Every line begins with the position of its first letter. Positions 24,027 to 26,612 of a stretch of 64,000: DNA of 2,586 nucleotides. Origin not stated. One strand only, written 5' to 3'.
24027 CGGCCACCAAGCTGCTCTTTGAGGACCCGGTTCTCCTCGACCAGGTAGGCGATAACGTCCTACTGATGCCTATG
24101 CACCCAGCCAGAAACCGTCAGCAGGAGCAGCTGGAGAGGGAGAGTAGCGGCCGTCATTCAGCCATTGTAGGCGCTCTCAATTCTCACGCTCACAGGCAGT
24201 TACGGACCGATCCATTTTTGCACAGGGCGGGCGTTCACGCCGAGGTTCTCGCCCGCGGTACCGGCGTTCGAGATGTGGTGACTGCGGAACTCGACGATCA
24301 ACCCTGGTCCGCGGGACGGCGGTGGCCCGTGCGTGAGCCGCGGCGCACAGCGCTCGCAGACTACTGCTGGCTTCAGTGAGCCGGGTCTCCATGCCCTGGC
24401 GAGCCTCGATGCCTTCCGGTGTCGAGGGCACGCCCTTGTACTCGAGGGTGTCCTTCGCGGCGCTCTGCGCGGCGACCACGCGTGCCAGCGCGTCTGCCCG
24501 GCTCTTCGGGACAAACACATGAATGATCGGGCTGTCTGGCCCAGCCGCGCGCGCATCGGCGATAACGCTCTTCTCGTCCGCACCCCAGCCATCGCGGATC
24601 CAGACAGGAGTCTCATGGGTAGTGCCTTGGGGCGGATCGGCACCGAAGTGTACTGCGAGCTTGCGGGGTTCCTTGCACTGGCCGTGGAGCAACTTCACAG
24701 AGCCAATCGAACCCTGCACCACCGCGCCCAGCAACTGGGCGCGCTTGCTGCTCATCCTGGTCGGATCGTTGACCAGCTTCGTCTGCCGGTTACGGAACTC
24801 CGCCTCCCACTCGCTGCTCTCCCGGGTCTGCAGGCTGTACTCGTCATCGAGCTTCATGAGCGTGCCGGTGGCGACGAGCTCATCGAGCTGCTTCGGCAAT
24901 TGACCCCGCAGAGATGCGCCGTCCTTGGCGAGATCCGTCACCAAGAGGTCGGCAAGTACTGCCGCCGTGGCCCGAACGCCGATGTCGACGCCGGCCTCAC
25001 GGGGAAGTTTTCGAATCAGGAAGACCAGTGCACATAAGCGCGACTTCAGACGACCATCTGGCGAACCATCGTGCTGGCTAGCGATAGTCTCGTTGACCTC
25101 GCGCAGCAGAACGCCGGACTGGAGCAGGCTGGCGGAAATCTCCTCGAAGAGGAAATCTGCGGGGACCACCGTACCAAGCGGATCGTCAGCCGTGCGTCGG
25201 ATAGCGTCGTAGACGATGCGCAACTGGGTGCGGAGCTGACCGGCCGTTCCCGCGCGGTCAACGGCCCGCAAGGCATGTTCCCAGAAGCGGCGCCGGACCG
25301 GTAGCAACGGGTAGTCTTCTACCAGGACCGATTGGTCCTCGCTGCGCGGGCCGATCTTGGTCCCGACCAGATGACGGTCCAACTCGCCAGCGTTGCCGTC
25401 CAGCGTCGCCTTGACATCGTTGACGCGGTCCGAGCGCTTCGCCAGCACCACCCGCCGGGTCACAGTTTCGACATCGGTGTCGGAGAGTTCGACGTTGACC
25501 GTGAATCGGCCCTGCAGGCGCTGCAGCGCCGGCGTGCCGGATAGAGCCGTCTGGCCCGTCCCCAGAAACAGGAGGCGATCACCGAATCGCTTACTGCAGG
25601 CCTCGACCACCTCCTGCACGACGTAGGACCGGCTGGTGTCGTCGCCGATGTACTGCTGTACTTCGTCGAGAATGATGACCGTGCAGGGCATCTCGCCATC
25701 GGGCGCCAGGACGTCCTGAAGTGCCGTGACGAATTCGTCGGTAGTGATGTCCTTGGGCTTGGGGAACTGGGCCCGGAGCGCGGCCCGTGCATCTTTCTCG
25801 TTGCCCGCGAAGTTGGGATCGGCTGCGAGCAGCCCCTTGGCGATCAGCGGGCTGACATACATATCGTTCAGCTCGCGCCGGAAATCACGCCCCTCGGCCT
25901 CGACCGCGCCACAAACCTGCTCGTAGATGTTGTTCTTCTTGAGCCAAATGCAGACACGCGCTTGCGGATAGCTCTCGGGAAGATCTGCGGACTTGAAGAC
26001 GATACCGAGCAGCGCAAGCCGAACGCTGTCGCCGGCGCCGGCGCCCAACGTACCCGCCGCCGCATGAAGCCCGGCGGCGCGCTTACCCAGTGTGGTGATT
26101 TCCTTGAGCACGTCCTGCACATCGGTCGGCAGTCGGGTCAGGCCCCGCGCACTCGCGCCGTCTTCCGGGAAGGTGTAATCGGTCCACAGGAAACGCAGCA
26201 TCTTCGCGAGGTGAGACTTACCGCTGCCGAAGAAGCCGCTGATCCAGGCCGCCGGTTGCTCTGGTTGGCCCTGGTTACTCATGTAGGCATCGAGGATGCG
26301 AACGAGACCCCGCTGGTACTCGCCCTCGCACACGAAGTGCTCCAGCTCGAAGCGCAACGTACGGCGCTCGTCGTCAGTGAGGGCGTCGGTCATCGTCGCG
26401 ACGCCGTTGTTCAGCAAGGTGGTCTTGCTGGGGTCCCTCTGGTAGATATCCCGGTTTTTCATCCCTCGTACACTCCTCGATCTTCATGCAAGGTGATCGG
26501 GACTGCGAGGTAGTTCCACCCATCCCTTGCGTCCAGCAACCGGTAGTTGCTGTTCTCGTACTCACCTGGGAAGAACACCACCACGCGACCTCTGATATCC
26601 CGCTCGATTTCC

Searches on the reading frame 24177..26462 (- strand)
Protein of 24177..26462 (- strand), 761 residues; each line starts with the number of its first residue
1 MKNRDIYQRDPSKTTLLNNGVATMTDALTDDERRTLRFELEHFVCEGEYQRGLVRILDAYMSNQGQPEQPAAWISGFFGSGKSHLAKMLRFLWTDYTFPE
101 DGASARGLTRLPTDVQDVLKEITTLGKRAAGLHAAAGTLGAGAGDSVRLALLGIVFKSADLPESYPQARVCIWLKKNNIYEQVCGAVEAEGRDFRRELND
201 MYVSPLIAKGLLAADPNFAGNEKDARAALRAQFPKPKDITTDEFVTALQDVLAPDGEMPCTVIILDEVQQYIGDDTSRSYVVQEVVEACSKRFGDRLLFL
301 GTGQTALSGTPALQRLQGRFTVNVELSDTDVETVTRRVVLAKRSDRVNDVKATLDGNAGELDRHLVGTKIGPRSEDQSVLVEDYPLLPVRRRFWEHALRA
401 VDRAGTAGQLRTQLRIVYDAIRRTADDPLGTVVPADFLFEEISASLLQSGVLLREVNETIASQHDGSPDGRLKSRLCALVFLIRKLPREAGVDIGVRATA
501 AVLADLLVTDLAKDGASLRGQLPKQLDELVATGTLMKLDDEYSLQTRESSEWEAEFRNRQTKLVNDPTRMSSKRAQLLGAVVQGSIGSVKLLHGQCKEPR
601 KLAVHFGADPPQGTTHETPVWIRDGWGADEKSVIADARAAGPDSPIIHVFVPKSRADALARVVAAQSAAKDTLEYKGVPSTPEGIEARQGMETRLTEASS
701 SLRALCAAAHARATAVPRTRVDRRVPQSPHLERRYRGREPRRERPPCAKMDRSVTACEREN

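Call 38: search_protein_families(library=pfam, proteins=[window:24177-26462:-], max_evalue=0.001)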
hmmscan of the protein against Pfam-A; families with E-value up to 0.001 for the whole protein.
window:24177-26462:- (761 aa): 0 families

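Call 50: search_protein_families(library=padloc, proteins=[window:24177-26462:-], max_evalue=0.00001)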
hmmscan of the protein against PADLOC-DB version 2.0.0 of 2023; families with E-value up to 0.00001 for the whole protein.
window:24177-26462:- (761 aa): 9 families
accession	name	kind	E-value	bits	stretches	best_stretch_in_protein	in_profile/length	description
PDLC02489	BrxC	-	0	1024.3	1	1-711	1-709/1146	BrxC-PglY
PDLC02471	BrxC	-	3.9e-27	92.8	2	231-560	226-558/1190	BrxC-PglY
PDLC02479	BrxC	-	4.4e-24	82.8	2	30-101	21-89/1172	BrxC-PglY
PDLC02486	BrxC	-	1.7e-16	57.3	1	53-451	63-471/1207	BrxC-PglY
PDLC02491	BrxC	-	2.5e-16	57.1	2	239-555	245-565/794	BrxC-PglY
PDLC02484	BrxC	-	8.7e-15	51.7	1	174-561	182-582/1186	BrxC-PglY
PDLC02476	BrxC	-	1.1e-13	47.7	1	35-92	31-89/1180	BrxC-PglY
PDLC02483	BrxC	-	5.8e-11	39.1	1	53-427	53-436/1212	BrxC-PglY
PDLC02493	BrxC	-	8.3e-08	28.8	0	28-111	22-102/1215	BrxC-PglY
